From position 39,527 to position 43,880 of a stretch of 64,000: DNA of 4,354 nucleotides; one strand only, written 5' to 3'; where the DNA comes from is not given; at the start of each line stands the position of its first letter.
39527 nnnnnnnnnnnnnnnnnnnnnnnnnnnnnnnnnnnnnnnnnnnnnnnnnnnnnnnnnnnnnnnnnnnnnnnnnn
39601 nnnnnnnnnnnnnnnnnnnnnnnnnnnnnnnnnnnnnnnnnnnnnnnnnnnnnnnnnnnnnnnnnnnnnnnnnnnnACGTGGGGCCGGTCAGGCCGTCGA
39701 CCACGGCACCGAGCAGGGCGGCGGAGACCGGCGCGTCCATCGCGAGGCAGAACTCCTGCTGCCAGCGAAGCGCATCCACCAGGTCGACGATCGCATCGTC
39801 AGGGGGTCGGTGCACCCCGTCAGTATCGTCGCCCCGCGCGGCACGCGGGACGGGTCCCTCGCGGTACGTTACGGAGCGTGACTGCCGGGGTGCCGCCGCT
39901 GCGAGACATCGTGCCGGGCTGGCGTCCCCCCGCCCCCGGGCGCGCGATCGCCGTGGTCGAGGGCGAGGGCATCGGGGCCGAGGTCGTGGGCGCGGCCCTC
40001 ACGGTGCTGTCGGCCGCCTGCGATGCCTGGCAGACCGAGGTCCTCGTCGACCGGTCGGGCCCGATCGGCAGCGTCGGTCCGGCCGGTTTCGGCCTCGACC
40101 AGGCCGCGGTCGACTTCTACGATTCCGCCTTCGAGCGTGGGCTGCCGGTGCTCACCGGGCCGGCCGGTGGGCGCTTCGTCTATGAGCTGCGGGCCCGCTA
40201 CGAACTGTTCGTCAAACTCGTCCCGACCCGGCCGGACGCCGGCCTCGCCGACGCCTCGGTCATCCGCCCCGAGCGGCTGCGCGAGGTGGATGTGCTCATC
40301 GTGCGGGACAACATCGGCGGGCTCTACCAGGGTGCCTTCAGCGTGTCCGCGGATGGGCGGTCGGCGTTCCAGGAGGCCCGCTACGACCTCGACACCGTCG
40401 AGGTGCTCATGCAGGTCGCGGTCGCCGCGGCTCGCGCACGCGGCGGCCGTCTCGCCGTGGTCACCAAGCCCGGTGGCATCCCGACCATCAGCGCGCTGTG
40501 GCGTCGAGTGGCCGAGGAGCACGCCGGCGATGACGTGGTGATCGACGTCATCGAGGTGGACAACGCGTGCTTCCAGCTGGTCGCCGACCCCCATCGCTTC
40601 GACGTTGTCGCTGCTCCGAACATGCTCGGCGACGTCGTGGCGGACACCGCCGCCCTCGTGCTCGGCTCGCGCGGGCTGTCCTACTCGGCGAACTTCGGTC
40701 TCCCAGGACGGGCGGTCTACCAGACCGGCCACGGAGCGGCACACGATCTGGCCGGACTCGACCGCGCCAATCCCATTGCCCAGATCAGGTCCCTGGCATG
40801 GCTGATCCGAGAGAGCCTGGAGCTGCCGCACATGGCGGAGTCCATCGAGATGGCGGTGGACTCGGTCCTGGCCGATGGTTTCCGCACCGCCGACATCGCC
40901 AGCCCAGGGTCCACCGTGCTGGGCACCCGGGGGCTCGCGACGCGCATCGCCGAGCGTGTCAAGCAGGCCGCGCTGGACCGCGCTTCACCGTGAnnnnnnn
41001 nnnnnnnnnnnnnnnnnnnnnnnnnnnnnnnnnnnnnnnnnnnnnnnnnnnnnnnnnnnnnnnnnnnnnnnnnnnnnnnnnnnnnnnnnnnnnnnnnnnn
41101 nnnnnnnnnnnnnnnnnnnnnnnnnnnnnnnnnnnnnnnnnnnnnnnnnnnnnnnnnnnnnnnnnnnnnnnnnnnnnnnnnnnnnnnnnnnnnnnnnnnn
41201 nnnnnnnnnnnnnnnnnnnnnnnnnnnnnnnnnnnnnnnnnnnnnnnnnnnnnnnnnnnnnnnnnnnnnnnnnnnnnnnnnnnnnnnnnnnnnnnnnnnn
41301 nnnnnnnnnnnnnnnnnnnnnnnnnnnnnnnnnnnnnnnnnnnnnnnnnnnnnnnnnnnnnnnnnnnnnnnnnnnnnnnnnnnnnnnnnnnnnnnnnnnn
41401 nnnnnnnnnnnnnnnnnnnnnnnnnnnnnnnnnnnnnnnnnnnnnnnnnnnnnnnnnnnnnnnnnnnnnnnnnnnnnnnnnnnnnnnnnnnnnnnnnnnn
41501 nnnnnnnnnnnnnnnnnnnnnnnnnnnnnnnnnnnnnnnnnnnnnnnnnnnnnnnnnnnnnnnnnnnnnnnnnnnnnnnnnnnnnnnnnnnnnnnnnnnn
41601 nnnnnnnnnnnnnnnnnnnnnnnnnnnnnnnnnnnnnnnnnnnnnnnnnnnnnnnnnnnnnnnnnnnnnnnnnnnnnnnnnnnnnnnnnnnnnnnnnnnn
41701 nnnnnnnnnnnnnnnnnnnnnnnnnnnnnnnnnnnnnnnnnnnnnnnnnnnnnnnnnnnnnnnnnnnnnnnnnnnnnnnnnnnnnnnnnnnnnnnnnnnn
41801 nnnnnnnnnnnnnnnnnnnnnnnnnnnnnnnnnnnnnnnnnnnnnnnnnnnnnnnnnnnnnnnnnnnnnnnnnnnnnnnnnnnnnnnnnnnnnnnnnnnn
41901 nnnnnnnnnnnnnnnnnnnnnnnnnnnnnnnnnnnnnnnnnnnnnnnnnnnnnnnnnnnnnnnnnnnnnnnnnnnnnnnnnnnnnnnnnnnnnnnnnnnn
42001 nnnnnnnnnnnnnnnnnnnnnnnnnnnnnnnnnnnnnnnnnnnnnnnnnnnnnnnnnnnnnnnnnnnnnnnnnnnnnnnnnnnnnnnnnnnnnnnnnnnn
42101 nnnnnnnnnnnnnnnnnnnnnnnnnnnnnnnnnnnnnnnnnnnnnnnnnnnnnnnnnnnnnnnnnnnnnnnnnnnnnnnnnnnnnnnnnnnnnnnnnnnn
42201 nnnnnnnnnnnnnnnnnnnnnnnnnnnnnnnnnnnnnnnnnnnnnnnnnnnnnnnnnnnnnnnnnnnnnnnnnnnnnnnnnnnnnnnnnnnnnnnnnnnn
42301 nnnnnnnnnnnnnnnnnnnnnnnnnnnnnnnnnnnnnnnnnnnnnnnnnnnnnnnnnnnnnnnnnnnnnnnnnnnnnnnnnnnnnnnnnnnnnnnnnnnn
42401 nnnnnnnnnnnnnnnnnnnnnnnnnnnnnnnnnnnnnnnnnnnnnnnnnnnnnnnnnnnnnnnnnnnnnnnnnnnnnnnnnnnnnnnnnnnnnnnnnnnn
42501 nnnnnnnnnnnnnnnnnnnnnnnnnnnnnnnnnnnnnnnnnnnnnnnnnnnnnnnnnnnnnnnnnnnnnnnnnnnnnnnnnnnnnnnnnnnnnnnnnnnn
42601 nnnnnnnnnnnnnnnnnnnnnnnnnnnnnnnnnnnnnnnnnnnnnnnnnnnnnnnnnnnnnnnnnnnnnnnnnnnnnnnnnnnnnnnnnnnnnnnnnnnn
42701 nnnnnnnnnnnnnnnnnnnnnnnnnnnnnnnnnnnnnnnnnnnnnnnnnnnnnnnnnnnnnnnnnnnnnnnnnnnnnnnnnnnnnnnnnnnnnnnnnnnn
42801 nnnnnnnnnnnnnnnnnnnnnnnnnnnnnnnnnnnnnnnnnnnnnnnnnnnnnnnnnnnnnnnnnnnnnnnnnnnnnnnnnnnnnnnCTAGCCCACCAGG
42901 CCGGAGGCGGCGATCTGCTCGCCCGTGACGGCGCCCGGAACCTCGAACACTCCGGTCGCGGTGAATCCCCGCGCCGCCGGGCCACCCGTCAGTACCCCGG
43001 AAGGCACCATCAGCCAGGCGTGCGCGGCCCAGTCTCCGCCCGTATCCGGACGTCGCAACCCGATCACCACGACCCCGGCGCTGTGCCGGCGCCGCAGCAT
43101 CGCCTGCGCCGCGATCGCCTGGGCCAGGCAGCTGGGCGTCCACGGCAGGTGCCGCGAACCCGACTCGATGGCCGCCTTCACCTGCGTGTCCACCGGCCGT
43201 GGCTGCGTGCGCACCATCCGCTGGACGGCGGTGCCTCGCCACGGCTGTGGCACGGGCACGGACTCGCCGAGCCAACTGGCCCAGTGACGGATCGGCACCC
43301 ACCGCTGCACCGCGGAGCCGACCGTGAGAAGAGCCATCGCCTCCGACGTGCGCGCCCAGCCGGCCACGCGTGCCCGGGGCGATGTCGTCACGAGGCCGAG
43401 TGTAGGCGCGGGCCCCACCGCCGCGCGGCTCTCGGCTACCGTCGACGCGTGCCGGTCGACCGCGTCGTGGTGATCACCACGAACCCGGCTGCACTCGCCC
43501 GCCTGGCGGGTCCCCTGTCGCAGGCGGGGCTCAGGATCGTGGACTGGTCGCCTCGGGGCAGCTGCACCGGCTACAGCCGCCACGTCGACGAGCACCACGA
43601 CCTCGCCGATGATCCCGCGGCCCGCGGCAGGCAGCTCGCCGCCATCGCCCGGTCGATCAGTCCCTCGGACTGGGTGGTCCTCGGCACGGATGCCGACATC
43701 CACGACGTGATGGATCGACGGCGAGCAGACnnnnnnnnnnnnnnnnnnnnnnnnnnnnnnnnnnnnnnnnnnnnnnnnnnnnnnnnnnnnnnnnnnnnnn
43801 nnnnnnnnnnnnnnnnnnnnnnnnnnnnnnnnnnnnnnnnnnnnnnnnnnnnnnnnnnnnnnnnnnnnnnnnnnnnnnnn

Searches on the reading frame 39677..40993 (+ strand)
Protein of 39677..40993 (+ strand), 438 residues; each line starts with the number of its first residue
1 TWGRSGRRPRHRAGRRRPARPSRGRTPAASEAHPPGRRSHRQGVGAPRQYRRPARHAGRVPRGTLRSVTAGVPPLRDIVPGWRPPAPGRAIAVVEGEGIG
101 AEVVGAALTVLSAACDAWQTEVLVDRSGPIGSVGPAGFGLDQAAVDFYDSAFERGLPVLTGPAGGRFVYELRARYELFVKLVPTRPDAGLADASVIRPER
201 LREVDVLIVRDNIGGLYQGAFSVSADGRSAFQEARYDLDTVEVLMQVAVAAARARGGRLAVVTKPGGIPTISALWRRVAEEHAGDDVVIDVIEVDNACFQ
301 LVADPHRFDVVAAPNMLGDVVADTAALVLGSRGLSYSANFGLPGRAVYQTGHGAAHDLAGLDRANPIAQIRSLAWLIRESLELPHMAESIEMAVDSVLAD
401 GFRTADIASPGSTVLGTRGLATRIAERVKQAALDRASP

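Call 7: search_protein_families(library=pfam, proteins=[window:39677-40993:+], max_evalue=0.01)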
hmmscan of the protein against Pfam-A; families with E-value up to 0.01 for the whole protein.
window:39677-40993:+ (438 aa): 1 family
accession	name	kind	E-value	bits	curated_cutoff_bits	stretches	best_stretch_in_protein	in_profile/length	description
PF00180.25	Iso_dh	-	1.2e-56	192.9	27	1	91-414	2-338/348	Isocitrate/isopropylmalate dehydrogenase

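Call 8: search_protein_families(library=ncbifam, proteins=[window:39677-40993:+], max_evalue=0.01)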
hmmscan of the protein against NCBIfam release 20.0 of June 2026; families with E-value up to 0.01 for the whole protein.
window:39677-40993:+ (438 aa): 16 families
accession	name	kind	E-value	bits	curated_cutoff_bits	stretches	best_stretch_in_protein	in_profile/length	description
TIGR00169.1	leuB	equivalog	4.3e-52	177.3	353.2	1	91-420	2-345/349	3-isopropylmalate dehydrogenase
TIGR02088.1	LEU3_arch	subfamily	6.2e-37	127.5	409.8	1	91-408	1-311/324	isopropylmalate/isohomocitrate dehydrogenases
NF006529.0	PRK08997.1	equivalog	2.2e-36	125.5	510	1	89-420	4-331/335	isocitrate dehydrogenase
NF002898.0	PRK03437.1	equivalog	1.9e-34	119.5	393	1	170-412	92-329/347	3-isopropylmalate dehydrogenase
NF006048.0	PRK08194.1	equivalog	4.4e-32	111.5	501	1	170-429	94-350/352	tartrate dehydrogenase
TIGR02089.1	TTC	equivalog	7.1e-32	110.7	470.4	1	170-413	94-341/352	tartrate dehydrogenase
NF006673.0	PRK09222.1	equivalog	2.2e-29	102.8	509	1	90-431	6-344/482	NADP-dependent isocitrate dehydrogenase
NF040626.1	AksF2_Meth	equivalog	6.5e-28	97.9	540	1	201-414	105-320/333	homoisocitrate dehydrogenase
NF040619.1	AksF_Meth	equivalog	4.2e-27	95.1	500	1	200-408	120-331/343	homoisocitrate dehydrogenase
TIGR00175.1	mito_nad_idh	equivalog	8.5e-27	94.2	432.4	1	90-414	5-324/334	isocitrate dehydrogenase (NAD(+))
NF040855.1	iso_homocit_dh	equivalog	4e-25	88.8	680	1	193-425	94-320/345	isocitrate--homoisocitrate dehydrogenase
TIGR02924.1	ICDH_alpha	equivalog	5.4e-21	75.2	561.35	1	91-430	3-339/473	isocitrate dehydrogenase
TIGR00183.1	prok_nadp_idh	equivalog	2.3e-20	72.8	567.3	1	272-421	260-409/417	isocitrate dehydrogenase (NADP(+))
NF005425.0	PRK07006.1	equivalog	5.6e-18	64.9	490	1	273-407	261-393/416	NADP-dependent isocitrate dehydrogenase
NF005036.0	PRK06451.1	equivalog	2.6e-17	62.7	484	1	285-422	266-402/412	NADP-dependent isocitrate dehydrogenase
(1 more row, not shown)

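Call 52: search_solved_structures(query=window:39878-40993:+, max_evalue=1e-10, show_alignments=1)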
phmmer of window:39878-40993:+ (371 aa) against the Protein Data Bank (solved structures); distinct sequences matched with E-value up to 1e-10: 76 (the best 60 are shown).
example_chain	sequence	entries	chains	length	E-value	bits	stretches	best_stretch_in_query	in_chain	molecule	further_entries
3u1h_A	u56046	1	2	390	3.2e-51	177.8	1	21-367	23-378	3-isopropylmalate dehydrogenase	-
1a05_A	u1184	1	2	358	2.7e-50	174.7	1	23-358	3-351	3-ISOPROPYLMALATE DEHYDROGENASE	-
1v5b_A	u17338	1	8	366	7.3e-45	156.9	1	24-365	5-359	3-isopropylmalate dehydrogenase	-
2ayq_A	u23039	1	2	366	7.5e-45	156.9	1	24-365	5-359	3-ISOPROPYLMALATE DEHYDROGENASE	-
1v53_A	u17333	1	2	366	8.5e-45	156.7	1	24-365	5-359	3-isopropylmalate dehydrogenase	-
4iwh_A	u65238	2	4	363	2.2e-43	152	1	23-355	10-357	3-isopropylmalate dehydrogenase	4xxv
3vmk_A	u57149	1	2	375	2.8e-41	145.1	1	23-359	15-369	3-isopropylmalate dehydrogenase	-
3r8w_A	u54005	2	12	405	1.5e-40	142.8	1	22-361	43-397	3-isopropylmalate dehydrogenase 2, chloroplastic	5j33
6xxy_A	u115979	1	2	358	2.5e-40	142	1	24-359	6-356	3-isopropylmalate dehydrogenase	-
5j32_A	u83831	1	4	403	3.6e-40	141.5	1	24-361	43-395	3-isopropylmalate dehydrogenase 2, chloroplastic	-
1cnz_A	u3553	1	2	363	5.7e-40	140.8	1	23-359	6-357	PROTEIN (3-ISOPROPYLMALATE DEHYDROGENASE)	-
3vkz_A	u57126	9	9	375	7.3e-40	140.4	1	23-343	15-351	3-isopropylmalate dehydrogenase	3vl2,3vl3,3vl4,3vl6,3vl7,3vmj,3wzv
5j34_A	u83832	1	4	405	8.2e-40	140.3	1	22-361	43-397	3-isopropylmalate dehydrogenase 2, chloroplastic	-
3wzx_A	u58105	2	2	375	8.4e-40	140.3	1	23-343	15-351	3-isopropylmalate dehydrogenase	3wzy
1cm7_A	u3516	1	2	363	9.1e-40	140.1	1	23-359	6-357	PROTEIN (3-ISOPROPYLMALATE DEHYDROGENASE)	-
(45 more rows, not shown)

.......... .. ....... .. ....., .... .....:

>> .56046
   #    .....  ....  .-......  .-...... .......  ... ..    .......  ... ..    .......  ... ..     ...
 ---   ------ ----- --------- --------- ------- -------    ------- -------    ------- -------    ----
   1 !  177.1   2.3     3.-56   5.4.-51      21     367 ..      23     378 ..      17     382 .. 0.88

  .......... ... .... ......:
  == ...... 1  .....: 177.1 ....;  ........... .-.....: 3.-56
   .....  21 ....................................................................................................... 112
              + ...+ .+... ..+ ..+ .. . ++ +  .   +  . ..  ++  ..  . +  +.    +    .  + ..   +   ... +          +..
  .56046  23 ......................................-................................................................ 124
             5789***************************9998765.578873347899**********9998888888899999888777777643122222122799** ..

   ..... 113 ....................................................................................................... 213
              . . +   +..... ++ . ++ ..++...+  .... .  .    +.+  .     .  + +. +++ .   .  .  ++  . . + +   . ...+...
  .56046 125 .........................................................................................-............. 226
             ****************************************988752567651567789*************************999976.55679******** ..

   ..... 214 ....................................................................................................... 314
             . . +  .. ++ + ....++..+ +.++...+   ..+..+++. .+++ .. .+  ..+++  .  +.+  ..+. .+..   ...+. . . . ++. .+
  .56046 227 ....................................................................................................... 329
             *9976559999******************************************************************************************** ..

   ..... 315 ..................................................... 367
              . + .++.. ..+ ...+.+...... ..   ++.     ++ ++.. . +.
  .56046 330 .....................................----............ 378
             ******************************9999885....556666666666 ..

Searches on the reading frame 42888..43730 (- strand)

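Call 7: search_protein_families(library=pfam, proteins=[window:42888-43730:-], max_evalue=0.01)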
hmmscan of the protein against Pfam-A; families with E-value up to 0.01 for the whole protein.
window:42888-43730:- (280 aa): 1 family
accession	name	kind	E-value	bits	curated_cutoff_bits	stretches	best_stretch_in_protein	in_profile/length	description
PF13471.12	Transglut_core3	-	9.5e-14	51.8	26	1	174-256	31-112/117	Transglutaminase-like superfamily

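Call 8: search_protein_families(library=ncbifam, proteins=[window:42888-43730:-], max_evalue=0.01)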
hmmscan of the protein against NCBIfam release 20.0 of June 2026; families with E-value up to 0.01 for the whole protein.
window:42888-43730:- (280 aa): 1 family
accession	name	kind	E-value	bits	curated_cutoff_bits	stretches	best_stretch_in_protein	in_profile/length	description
NF033537.1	lasso_biosyn_B2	equivalog_domain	2.4e-14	53.8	33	1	174-258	51-128/132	lasso peptide biosynthesis B2 protein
